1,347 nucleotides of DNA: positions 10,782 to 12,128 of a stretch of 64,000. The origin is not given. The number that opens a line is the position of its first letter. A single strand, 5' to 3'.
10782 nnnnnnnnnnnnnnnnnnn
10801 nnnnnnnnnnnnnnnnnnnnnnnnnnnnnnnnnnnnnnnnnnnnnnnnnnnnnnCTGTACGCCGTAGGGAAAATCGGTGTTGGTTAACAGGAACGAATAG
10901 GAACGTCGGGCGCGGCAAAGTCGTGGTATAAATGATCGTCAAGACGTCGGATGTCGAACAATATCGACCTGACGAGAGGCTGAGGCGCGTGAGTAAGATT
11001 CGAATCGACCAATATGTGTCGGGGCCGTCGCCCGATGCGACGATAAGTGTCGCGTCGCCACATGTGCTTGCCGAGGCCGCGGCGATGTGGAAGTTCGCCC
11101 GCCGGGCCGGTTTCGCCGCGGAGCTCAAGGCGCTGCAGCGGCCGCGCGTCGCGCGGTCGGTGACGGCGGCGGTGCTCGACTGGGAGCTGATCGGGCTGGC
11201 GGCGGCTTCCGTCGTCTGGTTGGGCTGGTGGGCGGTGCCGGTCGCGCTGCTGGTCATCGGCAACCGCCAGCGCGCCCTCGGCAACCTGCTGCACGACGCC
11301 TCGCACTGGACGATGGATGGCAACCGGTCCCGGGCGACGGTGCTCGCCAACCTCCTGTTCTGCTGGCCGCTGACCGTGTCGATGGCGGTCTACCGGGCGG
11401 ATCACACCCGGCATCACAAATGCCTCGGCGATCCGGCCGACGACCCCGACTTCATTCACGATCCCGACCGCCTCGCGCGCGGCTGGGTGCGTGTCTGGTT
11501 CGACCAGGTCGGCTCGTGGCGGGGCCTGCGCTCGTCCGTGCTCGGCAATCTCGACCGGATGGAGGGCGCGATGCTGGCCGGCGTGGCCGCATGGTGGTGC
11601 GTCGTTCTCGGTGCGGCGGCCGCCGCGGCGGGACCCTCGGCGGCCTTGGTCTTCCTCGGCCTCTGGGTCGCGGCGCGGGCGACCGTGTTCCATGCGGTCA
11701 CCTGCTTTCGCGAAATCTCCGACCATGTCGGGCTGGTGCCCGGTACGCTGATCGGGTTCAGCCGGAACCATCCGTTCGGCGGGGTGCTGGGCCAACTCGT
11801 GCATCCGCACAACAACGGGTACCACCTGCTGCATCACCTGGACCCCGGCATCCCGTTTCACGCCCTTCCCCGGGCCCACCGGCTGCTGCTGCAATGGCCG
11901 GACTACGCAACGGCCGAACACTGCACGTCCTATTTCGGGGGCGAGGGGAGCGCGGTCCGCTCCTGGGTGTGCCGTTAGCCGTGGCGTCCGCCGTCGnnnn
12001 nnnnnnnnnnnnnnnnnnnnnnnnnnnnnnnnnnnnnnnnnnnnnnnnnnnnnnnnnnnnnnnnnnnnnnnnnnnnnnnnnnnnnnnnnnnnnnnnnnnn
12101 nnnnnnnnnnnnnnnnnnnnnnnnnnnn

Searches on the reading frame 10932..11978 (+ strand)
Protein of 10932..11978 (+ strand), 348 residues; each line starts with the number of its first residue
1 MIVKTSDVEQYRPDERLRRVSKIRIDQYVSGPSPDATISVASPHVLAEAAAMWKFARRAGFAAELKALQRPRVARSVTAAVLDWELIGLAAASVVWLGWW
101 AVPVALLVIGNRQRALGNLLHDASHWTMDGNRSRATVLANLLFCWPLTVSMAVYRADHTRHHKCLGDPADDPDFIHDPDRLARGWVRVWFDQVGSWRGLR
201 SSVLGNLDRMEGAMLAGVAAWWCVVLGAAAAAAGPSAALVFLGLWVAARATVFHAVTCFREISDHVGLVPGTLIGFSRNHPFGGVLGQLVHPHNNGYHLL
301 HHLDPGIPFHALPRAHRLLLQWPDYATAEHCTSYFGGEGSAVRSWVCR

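Call 76: search_protein_families(library=pfam, proteins=[window:10932-11978:+], max_evalue=0.00001)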
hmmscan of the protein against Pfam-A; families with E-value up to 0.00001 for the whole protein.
window:10932-11978:+ (348 aa): 1 family
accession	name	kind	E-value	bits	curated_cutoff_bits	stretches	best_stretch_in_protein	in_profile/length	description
PF00487.30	FA_desaturase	-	1.2e-28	101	29.7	1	98-327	2-247/253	Fatty acid desaturase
